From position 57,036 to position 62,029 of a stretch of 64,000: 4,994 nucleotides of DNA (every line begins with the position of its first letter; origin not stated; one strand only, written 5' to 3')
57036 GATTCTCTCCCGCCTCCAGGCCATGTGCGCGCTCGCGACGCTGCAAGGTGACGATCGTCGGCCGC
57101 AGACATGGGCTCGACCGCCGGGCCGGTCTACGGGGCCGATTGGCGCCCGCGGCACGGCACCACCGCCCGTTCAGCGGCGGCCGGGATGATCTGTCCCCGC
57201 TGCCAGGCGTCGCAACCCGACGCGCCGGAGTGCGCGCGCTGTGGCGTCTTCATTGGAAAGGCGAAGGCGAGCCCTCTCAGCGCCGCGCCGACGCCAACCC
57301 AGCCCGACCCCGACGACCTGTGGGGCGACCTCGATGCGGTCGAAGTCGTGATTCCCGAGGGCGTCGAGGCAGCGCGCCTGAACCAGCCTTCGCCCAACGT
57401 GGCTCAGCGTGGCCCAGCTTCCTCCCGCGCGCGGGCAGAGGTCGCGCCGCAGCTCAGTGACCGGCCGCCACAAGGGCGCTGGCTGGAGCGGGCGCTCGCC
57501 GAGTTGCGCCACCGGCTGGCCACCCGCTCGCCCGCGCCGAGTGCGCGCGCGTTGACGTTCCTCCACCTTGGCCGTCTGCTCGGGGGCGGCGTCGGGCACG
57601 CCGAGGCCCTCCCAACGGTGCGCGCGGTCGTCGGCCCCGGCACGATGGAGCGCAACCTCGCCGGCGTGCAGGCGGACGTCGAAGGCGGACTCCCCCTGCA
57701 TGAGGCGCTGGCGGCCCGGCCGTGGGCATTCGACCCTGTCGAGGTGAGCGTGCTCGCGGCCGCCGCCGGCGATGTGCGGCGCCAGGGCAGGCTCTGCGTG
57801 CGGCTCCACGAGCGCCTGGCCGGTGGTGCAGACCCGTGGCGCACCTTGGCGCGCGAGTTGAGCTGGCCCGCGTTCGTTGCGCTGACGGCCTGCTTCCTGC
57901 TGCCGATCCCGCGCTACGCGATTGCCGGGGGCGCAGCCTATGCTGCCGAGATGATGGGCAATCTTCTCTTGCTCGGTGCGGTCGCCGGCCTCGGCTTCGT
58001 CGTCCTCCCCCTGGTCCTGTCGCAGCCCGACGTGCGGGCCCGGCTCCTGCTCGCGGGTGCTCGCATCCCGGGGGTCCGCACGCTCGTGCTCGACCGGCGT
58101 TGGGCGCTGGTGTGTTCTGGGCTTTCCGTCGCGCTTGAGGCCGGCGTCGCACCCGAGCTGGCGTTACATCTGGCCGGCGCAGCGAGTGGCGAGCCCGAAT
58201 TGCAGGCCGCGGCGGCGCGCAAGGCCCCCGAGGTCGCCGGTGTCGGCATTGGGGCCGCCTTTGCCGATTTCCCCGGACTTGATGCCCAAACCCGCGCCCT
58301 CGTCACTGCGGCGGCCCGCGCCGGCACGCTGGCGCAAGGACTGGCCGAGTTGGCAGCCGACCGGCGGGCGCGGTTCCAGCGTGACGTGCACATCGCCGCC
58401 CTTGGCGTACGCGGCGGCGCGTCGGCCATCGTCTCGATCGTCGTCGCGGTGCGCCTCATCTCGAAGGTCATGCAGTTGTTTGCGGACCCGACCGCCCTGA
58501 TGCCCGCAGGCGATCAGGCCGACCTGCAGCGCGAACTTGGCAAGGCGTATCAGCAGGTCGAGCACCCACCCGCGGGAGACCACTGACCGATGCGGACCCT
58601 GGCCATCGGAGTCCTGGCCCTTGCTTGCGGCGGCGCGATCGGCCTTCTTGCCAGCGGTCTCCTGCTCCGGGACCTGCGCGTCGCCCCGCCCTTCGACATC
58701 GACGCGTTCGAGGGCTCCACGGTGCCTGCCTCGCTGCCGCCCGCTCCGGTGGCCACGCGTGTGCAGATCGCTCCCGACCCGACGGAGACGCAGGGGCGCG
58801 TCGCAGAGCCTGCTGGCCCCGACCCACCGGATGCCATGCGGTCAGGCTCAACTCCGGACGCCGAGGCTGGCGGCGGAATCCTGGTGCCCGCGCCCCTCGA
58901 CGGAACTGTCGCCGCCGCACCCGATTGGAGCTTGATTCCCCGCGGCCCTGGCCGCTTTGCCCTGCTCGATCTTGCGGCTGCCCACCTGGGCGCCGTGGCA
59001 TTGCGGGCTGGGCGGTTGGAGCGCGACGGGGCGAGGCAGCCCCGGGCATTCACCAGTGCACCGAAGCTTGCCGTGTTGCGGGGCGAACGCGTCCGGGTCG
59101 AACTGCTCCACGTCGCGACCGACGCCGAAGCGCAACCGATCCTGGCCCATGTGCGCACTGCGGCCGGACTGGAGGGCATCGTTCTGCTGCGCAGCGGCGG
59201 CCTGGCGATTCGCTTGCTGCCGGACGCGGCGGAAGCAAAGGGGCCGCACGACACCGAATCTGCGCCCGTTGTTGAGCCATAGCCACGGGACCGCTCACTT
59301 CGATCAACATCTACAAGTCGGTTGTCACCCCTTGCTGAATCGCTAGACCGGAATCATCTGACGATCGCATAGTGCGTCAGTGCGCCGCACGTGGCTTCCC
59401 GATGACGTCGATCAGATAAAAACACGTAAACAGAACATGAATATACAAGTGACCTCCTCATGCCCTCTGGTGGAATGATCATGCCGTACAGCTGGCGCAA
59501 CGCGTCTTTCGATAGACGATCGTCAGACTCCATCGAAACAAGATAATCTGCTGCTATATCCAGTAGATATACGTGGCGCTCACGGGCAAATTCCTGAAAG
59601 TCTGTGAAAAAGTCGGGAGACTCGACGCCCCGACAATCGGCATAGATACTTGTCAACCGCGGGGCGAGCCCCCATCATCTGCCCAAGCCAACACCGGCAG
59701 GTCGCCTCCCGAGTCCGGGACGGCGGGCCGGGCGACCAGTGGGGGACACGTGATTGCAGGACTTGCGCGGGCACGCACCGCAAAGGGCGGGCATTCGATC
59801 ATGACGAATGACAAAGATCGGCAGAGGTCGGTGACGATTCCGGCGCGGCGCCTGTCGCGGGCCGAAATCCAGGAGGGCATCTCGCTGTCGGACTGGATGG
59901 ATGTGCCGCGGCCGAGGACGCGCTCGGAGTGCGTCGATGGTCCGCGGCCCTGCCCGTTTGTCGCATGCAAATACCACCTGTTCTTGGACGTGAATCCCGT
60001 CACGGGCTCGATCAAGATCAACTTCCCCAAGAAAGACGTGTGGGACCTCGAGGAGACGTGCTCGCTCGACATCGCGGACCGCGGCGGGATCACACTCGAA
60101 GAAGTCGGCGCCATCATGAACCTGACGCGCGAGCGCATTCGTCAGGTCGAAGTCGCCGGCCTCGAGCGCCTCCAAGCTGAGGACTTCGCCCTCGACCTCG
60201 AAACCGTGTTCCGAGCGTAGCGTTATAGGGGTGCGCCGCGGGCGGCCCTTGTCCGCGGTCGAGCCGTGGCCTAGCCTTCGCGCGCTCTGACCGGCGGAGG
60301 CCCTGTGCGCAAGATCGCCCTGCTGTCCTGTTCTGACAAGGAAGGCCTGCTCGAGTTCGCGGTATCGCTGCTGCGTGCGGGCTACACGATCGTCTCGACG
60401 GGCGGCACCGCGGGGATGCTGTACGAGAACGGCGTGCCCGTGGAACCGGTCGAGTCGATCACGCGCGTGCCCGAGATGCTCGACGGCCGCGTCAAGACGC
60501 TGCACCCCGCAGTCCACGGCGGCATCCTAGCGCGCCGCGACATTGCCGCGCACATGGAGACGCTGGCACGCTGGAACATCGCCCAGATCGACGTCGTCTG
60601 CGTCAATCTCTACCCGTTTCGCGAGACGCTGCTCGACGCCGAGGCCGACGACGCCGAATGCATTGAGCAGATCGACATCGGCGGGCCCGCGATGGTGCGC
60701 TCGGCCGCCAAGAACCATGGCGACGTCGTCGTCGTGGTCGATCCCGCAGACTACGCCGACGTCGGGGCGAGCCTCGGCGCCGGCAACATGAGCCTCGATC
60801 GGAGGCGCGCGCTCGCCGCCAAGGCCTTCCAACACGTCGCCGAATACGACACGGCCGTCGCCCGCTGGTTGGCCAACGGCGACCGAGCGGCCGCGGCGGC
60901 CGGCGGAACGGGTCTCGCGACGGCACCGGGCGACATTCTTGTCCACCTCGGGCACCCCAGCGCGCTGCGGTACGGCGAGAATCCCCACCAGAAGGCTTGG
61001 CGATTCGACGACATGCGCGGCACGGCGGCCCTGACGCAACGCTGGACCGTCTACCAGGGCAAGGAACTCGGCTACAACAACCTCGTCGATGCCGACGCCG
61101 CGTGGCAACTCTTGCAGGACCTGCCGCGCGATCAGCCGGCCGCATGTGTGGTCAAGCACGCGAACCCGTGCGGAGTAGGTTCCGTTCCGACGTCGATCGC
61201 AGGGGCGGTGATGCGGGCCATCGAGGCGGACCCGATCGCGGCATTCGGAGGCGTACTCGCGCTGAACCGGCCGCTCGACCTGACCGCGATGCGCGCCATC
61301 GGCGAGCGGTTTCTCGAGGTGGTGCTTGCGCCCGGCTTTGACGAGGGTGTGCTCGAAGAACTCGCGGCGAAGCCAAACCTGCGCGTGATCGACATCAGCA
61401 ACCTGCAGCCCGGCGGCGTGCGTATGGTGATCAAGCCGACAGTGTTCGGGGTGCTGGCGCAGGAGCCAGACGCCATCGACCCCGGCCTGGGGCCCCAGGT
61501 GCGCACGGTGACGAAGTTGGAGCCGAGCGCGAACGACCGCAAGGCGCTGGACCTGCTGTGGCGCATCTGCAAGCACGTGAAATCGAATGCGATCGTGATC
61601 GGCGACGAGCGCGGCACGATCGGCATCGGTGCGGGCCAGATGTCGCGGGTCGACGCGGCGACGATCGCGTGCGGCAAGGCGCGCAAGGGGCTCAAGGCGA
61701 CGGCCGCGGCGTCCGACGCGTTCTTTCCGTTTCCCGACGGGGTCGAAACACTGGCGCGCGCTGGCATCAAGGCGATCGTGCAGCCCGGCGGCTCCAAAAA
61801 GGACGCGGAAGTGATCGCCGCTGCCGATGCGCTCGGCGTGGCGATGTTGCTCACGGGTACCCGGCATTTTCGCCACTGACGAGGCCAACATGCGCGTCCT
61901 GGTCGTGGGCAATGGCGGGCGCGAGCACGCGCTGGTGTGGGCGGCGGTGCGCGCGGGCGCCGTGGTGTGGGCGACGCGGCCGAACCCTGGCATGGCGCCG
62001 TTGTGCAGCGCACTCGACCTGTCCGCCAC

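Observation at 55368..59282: Four-gene overlap-coupled operon: repeat-headed protein, Zn-finger DnaC/DnaI-like AAA+, Zn-ribbon GspF/PilC-like protein, small anchored protein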

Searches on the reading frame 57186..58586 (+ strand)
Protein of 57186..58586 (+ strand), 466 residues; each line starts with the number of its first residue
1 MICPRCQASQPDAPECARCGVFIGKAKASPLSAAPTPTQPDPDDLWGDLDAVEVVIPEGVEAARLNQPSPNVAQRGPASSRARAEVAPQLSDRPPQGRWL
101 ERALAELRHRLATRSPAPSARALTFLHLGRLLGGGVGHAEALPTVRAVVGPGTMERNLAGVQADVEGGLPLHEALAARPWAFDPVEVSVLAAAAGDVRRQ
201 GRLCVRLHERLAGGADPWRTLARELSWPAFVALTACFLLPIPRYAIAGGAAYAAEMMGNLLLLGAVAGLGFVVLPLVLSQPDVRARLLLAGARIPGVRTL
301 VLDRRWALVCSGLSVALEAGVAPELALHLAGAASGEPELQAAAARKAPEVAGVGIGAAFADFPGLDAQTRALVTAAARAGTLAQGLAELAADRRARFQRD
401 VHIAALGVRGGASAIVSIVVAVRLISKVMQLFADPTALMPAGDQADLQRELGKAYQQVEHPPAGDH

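Call 4: search_protein_families(library=pfam, proteins=[window:57186-58586:+], max_evalue=1)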
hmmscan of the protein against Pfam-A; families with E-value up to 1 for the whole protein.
window:57186-58586:+ (466 aa): 2 families
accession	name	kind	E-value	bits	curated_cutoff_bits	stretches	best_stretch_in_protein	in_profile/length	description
PF00482.28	T2SSF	-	5e-12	46.3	25.2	2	127-241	4-118/125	Type II secretion system (T2SS), protein F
PF13248.11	Zn_ribbon_3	-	0.67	10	27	0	3-20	5-23/26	zinc-ribbon domain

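Call 5: search_protein_families(library=ncbifam, proteins=[window:57186-58586:+], max_evalue=1)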
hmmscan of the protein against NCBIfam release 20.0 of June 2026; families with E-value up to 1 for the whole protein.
window:57186-58586:+ (466 aa): 2 families
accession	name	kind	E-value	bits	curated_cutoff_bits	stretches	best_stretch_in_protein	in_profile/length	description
TIGR02120.1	GspF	equivalog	1.3e-07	31.3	424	2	118-193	62-137/401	type II secretion system inner membrane protein GspF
NF052607.1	T4PiliAsmPilCThrm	equivalog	0.072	12.1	700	1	127-190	74-137/406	type IV pilus assembly protein PilC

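Call 12: find_homologous_proteins(query=window:57186-58586:+, max_evalue=0.00001)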
Query window:57186-58586:+ (466 aa): 2 proteins with E <= 0.00001 among 8000 candidates.
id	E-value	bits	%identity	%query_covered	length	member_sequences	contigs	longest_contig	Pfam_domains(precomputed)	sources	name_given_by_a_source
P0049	4.3e-295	997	100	100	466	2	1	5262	PF00482.29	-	-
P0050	3.5e-10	58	76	5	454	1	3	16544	PF00482.29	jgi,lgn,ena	-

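Call 45: search_solved_structures(query=window:57186-58586:+, max_evalue=1, show_alignments=1)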
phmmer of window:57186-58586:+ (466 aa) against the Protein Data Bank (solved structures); distinct sequences matched with E-value up to 1: 4.
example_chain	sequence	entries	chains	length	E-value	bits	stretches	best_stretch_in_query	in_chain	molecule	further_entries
5nbg_A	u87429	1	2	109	0.26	13.4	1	307-392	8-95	General secretion pathway protein F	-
2vma_A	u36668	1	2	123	0.74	12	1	307-391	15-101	GENERAL SECRETION PATHWAY PROTEIN F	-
2vmb_A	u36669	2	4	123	0.74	12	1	307-391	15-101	GENERAL SECRETION PATHWAY PROTEIN F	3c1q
2whn_A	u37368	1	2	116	0.98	11.6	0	114-191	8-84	PILUS ASSEMBLY PROTEIN PILC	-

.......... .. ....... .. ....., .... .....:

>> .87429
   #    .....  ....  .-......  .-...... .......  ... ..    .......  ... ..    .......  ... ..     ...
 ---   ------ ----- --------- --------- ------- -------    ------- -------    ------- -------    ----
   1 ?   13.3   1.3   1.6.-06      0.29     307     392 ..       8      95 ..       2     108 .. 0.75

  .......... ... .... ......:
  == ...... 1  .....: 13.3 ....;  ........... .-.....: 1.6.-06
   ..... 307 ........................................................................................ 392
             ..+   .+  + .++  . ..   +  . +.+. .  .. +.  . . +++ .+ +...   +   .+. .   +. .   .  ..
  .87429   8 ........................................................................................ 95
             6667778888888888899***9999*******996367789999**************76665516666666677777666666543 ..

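Call 47: find_encoding_contigs(protein=P0050, flank=8000, max_places=2)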
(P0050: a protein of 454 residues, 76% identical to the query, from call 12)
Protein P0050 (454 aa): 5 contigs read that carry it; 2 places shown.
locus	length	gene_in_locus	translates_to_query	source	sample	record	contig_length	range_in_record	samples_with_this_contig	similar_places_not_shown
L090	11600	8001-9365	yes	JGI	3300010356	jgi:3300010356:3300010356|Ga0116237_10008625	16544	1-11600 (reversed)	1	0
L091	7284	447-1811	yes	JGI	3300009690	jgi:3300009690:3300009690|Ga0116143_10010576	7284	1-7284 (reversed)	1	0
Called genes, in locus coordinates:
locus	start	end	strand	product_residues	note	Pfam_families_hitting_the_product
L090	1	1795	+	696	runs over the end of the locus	-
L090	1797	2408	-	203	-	PF01300:Sua5_yciO_yrdC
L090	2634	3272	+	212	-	PF01618:MotA_ExbB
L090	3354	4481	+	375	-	-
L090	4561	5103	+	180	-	PF02472:ExbD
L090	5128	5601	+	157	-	PF02472:ExbD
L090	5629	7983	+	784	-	PF00498:FHA, PF16697:Yop-YscD_cpl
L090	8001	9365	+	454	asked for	PF00482:T2SSF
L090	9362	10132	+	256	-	PF00588:SpoU_methylase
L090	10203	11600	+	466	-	?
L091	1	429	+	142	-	?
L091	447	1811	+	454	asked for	PF00482:T2SSF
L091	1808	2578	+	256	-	PF00588:SpoU_methylase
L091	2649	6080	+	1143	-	PF14691:Fer4_20, PF00070:Pyr_redox (faint), PF07992:Pyr_redox_2, PF13450:NAD_binding_8 (weak), PF13738:Pyr_redox_3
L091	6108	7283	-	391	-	PF13517:FG-GAP_3 (faint)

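Call 48: search_solved_structures(query=A4, max_evalue=1)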
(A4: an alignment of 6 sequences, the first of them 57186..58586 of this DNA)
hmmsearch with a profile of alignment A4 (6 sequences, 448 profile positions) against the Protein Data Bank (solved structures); distinct sequences matched with E-value up to 1: 15.
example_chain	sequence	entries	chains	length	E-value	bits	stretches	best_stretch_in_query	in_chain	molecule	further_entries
3jc8_Ca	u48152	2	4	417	3.2e-28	102.1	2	105-295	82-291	Type 4 fimbrial assembly protein PilC | PilC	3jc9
5nbg_A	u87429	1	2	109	3.7e-16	62.3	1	99-203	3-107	General secretion pathway protein F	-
2vma_A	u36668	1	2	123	4.9e-16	61.9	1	104-209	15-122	GENERAL SECRETION PATHWAY PROTEIN F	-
2vmb_A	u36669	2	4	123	1.3e-15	60.5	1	104-204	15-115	GENERAL SECRETION PATHWAY PROTEIN F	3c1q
2whn_A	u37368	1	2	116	1.8e-13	53.5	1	99-204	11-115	PILUS ASSEMBLY PROTEIN PILC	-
4hhx_A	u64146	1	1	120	0.00042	22.6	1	98-209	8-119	Toxin coregulated pilus biosynthesis protein E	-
3w65_A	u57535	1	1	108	0.13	14.4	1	263-344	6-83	Magnetosome protein MamM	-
3w66_A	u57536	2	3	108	0.13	14.3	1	263-345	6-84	Magnetosome protein MamM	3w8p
6g5e_A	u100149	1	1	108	0.18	13.9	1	263-346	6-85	Magnetosome protein MamM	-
3w5z_A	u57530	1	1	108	0.21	13.7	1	263-343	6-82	Magnetosome protein MamM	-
6g6i_A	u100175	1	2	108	0.21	13.7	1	263-343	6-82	Magnetosome protein MamM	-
6g64_A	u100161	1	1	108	0.35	12.9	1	263-346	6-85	Magnetosome protein MamM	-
3w62_A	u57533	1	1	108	0.58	12.2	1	263-346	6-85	Magnetosome protein MamM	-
5hsp_A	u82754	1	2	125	0.86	11.7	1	263-341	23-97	Magnetosome protein MamM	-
8ew6_V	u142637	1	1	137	0.96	11.5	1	147-198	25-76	Anti-CD8 alpha VHH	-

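Call 62: search_protein_families(library=padloc, proteins=[window:57186-58586:+], max_evalue=0.1)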
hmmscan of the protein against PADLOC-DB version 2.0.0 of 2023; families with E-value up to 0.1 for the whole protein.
window:57186-58586:+ (466 aa): 0 families

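Call 63: search_protein_families(library=phrogs, proteins=[window:57186-58586:+], max_evalue=0.1)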
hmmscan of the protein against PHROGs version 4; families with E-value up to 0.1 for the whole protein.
window:57186-58586:+ (466 aa): 0 families

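Call 86: find_related_loci(query=A6, collection=metagenome_contigs, flank=4000)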
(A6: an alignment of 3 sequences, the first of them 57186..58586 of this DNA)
Query A6 (466 aa) in metagenome_contigs; peptide patterns used: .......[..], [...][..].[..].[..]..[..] (x = any residue, [..] = any of these).
200 stretches matched a pattern; 3 encode a relative of the query (tblastn E <= 1e-3); 3 distinct loci.
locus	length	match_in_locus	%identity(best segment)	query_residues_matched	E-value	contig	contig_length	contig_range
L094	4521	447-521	76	1-25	4e-9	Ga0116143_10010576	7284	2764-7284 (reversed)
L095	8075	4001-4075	64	1-25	2e-6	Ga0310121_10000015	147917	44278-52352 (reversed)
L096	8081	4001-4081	52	1-27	4e-6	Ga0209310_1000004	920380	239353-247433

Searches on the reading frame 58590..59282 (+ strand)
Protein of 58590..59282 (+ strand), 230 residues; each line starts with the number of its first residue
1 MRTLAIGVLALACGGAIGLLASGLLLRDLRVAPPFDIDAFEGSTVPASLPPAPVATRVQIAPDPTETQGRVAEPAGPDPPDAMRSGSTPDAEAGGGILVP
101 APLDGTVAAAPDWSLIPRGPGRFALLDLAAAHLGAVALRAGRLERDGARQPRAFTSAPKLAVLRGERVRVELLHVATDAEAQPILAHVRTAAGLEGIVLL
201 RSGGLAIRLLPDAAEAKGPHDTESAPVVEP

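Call 4: search_protein_families(library=pfam, proteins=[window:58590-59282:+], max_evalue=1)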
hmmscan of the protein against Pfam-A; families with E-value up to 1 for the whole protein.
window:58590-59282:+ (230 aa): 0 families

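Call 5: search_protein_families(library=ncbifam, proteins=[window:58590-59282:+], max_evalue=1)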
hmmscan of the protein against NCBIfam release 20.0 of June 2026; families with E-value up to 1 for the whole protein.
window:58590-59282:+ (230 aa): 0 families

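Call 62: search_protein_families(library=padloc, proteins=[window:58590-59282:+], max_evalue=0.1)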
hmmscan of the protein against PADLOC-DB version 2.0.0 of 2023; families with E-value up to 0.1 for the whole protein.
window:58590-59282:+ (230 aa): 0 families

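Call 63: search_protein_families(library=phrogs, proteins=[window:58590-59282:+], max_evalue=0.1)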
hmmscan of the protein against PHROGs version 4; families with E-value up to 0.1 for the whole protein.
window:58590-59282:+ (230 aa): 0 families

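Call 67: search_solved_structures(query=A5, max_evalue=10)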
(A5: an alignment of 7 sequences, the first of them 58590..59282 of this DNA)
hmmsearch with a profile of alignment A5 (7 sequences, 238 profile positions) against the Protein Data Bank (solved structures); distinct sequences matched with E-value up to 10: 2.
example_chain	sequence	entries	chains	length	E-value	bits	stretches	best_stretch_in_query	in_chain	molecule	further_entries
1jhe_A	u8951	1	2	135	0.28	14.6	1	135-197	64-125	LEXA REPRESSOR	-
8gms_A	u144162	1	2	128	0.59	13.5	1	135-197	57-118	LexA repressor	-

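Call 68: search_protein_families(library=pfam, alignment_id=A5, max_evalue=1)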
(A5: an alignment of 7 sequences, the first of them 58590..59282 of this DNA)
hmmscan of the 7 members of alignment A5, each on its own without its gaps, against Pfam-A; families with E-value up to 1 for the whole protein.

A. member 1, window:58590-59282:+ (230 aa): 0 families

B. families by the number of members that match (of 7 scanned): 1 family
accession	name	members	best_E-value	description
PF19495.4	DUF6030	1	0.11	Family of unknown function (DUF6030)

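Call 76: predict_structure(protein=window:58590-59282:+)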
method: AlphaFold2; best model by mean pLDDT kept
length: 230 residues; sequences in the alignment: 1
mean_pLDDT: 44.9   pTM: 0.29
mean pLDDT of the five models: 44.9, 42.6, 40.5, 35.0, 33.1
residues with pLDDT >= 90: 0; 70-90: 2; 50-70: 96; < 50: 132
segments of 3 or more residues with pLDDT < 50: 22-59, 64-66, 83-126, 181-203, 215-222
pLDDT, mean of each block of 10 residues (from residue 1): 58 56 41 33 35 36 50 57 43 25 26 30 47 53 55 52 53 56 43 39 52 42 53
secondary structure, 60 per line:
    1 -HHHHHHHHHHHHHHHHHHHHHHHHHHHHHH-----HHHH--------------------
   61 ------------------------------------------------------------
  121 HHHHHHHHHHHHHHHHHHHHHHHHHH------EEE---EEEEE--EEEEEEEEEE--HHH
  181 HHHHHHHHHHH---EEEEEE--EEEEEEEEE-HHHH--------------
elements in order: H2-31 H37-40 H121-146 E153-155 E159-163 E166-175 H178-191 E195-200 E203-211 H213-216

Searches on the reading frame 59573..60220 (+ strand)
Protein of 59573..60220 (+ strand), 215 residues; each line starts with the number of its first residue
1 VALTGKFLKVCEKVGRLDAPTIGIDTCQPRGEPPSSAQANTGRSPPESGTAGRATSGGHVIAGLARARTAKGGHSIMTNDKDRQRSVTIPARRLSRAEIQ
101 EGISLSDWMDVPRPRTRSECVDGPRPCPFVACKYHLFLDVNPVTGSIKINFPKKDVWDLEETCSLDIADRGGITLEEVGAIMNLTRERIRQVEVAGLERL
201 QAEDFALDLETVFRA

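Call 7: search_protein_families(library=pfam, proteins=[window:59573-60220:+], max_evalue=0.01)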
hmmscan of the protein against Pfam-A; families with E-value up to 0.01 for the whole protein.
window:59573-60220:+ (215 aa): 1 family
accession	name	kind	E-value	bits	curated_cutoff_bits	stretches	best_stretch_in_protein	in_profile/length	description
PF04545.22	Sigma70_r4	-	6.9e-08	32.3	24.1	1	172-201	20-49/50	Sigma-70, region 4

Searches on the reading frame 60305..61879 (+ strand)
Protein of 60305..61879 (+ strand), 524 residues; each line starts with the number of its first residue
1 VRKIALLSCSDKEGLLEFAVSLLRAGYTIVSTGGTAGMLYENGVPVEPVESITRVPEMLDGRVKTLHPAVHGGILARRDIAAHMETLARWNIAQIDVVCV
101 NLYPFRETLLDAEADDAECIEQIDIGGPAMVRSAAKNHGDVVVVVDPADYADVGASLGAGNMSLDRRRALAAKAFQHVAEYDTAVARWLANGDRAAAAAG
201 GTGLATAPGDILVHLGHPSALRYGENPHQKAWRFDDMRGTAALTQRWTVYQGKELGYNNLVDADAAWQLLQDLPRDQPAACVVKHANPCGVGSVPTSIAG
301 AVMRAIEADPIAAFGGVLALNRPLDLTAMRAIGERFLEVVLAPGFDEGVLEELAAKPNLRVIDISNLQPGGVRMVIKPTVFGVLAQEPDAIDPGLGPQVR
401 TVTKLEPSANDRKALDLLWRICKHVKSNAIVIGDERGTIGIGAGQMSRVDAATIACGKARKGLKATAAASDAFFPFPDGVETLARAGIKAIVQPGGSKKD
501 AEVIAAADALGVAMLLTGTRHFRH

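Call 7: search_protein_families(library=pfam, proteins=[window:60305-61879:+], max_evalue=0.01)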
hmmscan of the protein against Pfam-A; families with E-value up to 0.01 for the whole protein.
window:60305-61879:+ (524 aa): 2 families
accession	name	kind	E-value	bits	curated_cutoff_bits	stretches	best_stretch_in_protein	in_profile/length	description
PF01808.24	AICARFT_IMPCHas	-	4.2e-95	319.2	25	1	134-457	1-310/311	AICARFT/IMPCHase bienzyme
PF02142.27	MGS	-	5.3e-18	65.4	24.1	1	14-128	1-93/94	MGS-like domain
